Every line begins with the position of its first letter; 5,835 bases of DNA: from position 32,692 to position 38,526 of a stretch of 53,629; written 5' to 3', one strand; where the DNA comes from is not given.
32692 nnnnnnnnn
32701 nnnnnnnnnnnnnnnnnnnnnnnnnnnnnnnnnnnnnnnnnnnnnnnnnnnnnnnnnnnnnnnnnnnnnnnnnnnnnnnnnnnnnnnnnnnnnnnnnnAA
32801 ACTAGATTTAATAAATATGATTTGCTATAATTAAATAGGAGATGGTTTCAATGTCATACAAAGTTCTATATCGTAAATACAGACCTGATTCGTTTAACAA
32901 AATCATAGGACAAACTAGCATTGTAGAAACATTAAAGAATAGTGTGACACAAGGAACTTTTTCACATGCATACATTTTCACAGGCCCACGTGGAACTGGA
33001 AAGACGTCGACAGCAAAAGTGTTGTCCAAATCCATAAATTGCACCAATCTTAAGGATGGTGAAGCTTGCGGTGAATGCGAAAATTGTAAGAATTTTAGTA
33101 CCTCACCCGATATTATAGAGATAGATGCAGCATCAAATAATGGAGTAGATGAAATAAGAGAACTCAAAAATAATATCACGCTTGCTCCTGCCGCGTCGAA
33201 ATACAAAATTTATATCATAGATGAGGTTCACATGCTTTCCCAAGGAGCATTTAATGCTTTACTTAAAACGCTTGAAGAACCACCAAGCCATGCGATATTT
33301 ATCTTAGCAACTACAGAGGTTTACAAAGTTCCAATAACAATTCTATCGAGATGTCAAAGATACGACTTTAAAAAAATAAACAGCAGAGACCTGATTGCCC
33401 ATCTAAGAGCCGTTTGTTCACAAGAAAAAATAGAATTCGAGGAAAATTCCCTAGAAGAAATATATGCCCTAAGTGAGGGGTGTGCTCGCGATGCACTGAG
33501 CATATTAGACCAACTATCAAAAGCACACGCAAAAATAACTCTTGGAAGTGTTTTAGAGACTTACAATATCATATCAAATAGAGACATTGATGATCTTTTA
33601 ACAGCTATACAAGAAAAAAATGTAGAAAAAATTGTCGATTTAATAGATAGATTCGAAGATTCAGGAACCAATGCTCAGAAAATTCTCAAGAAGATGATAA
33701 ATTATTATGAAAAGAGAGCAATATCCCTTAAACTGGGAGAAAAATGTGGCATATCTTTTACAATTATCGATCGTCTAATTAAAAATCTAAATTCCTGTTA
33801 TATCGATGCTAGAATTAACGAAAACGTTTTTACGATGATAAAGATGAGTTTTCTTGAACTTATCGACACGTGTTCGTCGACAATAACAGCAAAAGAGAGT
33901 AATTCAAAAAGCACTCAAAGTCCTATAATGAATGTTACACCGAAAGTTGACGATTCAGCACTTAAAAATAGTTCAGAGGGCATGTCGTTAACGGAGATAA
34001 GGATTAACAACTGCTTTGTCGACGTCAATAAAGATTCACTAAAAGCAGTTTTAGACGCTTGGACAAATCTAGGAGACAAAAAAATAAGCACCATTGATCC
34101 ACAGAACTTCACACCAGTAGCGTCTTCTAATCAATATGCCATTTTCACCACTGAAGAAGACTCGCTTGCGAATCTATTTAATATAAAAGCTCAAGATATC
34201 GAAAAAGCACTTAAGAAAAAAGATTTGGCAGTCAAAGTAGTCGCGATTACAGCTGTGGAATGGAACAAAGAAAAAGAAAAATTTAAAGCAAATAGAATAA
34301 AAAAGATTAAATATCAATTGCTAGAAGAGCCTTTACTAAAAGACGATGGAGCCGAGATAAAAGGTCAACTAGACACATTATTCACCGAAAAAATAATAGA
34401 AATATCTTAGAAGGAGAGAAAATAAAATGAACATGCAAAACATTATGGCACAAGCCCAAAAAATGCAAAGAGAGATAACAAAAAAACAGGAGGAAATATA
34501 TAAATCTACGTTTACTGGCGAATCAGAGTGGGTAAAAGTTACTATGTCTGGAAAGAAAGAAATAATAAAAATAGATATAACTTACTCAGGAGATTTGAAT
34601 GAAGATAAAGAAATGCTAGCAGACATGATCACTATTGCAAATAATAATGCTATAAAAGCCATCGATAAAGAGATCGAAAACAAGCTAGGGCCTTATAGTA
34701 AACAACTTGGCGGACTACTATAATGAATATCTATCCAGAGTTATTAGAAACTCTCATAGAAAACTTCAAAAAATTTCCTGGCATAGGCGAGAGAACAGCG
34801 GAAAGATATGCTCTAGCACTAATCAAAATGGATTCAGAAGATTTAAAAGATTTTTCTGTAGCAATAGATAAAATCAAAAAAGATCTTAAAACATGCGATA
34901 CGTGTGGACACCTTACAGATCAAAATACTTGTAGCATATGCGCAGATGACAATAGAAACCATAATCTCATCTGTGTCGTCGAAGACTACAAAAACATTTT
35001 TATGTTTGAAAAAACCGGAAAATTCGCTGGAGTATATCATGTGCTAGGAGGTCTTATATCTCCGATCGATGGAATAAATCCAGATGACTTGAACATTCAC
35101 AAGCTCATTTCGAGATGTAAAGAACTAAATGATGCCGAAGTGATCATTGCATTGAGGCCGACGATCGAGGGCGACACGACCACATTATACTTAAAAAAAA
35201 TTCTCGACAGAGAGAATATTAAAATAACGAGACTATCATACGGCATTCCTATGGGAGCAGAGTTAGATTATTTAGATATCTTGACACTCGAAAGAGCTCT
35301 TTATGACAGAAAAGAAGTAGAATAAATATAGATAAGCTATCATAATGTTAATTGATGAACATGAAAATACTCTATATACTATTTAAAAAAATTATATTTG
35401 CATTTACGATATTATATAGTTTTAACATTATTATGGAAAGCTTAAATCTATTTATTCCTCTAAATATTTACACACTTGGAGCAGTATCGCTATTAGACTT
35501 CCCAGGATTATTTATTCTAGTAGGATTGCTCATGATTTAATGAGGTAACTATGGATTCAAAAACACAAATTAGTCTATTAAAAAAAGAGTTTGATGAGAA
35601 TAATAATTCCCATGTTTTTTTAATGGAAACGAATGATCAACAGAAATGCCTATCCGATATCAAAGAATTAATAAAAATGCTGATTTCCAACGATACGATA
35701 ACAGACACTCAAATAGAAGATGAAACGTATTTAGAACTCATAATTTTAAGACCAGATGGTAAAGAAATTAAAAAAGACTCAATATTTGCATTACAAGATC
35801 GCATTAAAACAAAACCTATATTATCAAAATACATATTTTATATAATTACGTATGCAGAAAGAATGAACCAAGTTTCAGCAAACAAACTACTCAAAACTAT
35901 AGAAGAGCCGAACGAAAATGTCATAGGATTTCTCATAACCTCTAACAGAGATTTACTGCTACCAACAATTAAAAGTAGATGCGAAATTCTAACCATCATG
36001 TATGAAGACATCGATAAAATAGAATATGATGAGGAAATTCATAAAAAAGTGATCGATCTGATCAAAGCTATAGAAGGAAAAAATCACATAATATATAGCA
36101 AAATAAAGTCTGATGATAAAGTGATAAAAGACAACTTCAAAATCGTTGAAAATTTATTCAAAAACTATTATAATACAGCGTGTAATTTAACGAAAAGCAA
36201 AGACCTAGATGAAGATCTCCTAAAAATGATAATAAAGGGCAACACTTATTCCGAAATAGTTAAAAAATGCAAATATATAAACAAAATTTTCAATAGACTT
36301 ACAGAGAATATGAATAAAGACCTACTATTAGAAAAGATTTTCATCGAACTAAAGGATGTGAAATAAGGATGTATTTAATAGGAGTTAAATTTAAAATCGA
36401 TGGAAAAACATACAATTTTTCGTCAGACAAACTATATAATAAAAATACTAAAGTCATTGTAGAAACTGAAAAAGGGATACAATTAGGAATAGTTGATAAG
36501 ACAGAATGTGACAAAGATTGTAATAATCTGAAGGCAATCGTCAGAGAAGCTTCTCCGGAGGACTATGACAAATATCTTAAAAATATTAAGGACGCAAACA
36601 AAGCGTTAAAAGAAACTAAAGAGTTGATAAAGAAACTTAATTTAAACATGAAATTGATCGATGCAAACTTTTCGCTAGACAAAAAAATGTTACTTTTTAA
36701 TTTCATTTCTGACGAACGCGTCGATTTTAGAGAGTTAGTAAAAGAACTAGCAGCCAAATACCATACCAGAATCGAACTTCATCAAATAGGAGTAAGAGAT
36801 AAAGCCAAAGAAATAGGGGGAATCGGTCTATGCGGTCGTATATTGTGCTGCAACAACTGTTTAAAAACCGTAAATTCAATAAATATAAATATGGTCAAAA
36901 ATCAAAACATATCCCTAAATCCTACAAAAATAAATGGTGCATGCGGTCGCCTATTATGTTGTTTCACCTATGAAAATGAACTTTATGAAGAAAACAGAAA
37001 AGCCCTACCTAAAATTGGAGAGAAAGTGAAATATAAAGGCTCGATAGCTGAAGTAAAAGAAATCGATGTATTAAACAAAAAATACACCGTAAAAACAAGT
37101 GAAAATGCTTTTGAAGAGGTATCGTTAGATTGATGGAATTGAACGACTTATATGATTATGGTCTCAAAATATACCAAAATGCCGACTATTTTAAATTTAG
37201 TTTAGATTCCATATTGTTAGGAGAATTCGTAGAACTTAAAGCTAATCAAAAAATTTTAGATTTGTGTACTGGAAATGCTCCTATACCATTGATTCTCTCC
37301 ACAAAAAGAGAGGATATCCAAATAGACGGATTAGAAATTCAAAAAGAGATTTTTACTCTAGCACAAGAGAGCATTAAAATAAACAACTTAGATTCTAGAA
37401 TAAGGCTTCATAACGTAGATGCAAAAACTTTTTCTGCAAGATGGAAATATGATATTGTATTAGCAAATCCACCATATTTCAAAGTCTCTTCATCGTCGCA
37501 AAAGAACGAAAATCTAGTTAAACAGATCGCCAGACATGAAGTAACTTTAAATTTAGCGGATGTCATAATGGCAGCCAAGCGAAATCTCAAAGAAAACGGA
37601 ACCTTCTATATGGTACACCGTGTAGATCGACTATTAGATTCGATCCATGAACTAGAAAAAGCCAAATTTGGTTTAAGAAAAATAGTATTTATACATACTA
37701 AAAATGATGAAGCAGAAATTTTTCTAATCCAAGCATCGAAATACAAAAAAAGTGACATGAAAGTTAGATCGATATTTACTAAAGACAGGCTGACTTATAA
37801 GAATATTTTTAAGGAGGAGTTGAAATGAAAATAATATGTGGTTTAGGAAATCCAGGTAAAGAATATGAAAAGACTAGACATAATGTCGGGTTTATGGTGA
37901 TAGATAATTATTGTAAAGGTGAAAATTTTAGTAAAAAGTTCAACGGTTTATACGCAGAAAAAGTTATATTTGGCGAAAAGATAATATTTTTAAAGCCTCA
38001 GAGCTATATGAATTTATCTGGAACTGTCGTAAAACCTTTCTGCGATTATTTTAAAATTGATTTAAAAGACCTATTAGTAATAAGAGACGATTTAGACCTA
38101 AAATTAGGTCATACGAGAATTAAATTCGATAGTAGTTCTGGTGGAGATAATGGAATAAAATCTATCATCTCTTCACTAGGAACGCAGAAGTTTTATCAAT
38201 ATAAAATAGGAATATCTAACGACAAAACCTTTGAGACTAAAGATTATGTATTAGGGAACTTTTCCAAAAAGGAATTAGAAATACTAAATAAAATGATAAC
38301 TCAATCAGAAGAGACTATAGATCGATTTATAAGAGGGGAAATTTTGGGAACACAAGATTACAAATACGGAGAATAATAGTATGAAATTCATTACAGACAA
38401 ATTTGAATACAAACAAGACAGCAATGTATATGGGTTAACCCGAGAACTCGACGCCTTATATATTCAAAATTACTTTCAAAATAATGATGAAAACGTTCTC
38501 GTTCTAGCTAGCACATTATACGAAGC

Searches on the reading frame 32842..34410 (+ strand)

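Call 9: search_protein_families(library=pfam, proteins=[window:32842-34410:+])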
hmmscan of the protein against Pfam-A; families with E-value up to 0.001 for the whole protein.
window:32842-34410:+ (522 aa): 8 families
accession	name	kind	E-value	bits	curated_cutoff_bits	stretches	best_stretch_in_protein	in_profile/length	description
PF13177.12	DNA_pol3_delta2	-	7.9e-45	153.2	27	1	24-179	2-160/161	DNA polymerase III, delta subunit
PF00004.35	AAA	-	3.4e-12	47.4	21.2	1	45-173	2-125/131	ATPase family associated with various cellular activities (AAA)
PF22608.2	DNAX_ATPase_lid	-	8.7e-09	35.5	27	1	186-224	4-42/49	DNA polymerase III clamp loader subunit, ATPase lid domain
PF07728.20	AAA_5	-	7.3e-06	26.5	22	1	45-146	3-92/139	AAA domain (dynein-related subfamily)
PF13401.12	AAA_22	-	3.1e-05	24.7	27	1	45-155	9-120/130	AAA domain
PF05496.18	RuvB_N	-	3.4e-05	24.1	27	0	14-67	2-59/159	Holliday junction DNA helicase RuvB P-loop domain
PF13604.12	AAA_30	-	0.00019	21.7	27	0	43-146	20-114/191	AAA domain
PF13173.12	AAA_14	-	0.00086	19.8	27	0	43-149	4-90/129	AAA domain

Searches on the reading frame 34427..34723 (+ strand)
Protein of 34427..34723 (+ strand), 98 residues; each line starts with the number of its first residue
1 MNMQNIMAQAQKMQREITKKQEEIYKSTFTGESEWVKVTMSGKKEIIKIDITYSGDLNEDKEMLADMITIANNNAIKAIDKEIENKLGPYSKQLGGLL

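Call 9: search_protein_families(library=pfam, proteins=[window:34427-34723:+])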
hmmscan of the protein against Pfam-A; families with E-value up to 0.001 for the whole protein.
window:34427-34723:+ (98 aa): 1 family
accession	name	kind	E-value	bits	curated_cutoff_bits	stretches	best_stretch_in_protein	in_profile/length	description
PF02575.21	YbaB_DNA_bd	-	3.1e-21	75.8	25.5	1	7-93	1-89/91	YbaB/EbfC DNA-binding family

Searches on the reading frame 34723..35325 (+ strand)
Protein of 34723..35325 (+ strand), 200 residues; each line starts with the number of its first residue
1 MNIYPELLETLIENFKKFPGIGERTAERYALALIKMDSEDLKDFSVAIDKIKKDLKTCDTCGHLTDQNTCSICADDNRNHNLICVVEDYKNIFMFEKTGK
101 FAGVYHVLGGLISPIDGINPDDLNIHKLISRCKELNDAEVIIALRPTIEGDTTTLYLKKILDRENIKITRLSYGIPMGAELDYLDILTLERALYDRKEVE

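Call 9: search_protein_families(library=pfam, proteins=[window:34723-35325:+])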
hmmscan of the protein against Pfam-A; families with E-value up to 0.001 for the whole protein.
window:34723-35325:+ (200 aa): 5 families
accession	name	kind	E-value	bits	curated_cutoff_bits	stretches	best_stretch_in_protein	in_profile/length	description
PF13662.12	Toprim_4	-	3.6e-23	82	25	1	82-171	2-84/85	Toprim domain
PF21176.3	RecR_HhH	-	1.6e-10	41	27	1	8-50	1-43/45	RecR, helix-hairpin-helix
PF21175.2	RecR_C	-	2.5e-09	36.8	22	1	174-197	1-24/24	RecR, C-terminal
PF01751.28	Toprim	-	7.3e-08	32.9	23.1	1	83-170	2-95/96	Toprim domain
PF02132.21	RecR_ZnF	-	1.7e-06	28.1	22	1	56-75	2-21/21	RecR, Cys4-zinc finger domain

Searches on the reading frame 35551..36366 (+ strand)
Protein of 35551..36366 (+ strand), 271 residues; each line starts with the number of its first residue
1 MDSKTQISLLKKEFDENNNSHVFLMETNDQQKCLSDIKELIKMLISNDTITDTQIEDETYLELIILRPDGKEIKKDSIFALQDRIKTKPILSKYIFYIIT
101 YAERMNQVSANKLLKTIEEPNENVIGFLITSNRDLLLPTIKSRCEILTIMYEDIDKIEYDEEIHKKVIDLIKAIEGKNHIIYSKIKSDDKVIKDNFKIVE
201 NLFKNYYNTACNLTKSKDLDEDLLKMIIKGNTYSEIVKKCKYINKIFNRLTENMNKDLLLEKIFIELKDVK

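Call 9: search_protein_families(library=pfam, proteins=[window:35551-36366:+])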
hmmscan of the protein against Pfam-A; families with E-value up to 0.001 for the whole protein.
window:35551-36366:+ (271 aa): 1 family
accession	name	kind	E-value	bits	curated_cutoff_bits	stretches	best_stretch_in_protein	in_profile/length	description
PF13177.12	DNA_pol3_delta2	-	9.5e-32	110.6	27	1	5-149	4-157/161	DNA polymerase III, delta subunit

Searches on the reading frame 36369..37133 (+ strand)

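Call 22: search_protein_families(library=pfam, proteins=[window:36369-37133:+], max_evalue=0.00001)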
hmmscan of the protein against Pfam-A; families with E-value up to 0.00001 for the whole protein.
window:36369-37133:+ (254 aa): 1 family
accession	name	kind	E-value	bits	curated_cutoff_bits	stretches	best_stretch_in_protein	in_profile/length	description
PF04468.17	PSP1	-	2.4e-28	98.7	27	1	55-140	1-86/86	PSP1 C-terminal conserved region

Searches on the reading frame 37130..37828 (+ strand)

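Call 22: search_protein_families(library=pfam, proteins=[window:37130-37828:+], max_evalue=0.00001)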
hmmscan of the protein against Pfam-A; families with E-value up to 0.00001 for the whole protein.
window:37130-37828:+ (232 aa): 2 families
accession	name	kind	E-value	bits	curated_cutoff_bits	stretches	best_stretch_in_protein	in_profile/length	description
PF05175.20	MTS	-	8.3e-12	45.5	23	1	29-164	22-141/170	Methyltransferase small domain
PF01170.24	UPF0020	-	1.3e-06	28.7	22.3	1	59-136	73-151/197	RMKL-like, methyltransferase domain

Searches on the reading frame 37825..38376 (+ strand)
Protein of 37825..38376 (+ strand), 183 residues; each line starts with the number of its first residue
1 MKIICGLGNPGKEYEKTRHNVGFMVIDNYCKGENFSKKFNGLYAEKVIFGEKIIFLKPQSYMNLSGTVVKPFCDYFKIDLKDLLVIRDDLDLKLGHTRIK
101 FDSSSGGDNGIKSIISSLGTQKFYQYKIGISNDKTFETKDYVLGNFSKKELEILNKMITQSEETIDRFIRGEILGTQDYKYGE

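Call 22: search_protein_families(library=pfam, proteins=[window:37825-38376:+], max_evalue=0.00001)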
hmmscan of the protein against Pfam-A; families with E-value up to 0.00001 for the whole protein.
window:37825-38376:+ (183 aa): 1 family
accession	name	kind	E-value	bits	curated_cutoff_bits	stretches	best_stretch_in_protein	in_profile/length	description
PF01195.25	Pept_tRNA_hydro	-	1.6e-58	198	27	1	3-172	1-174/183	Peptidyl-tRNA hydrolase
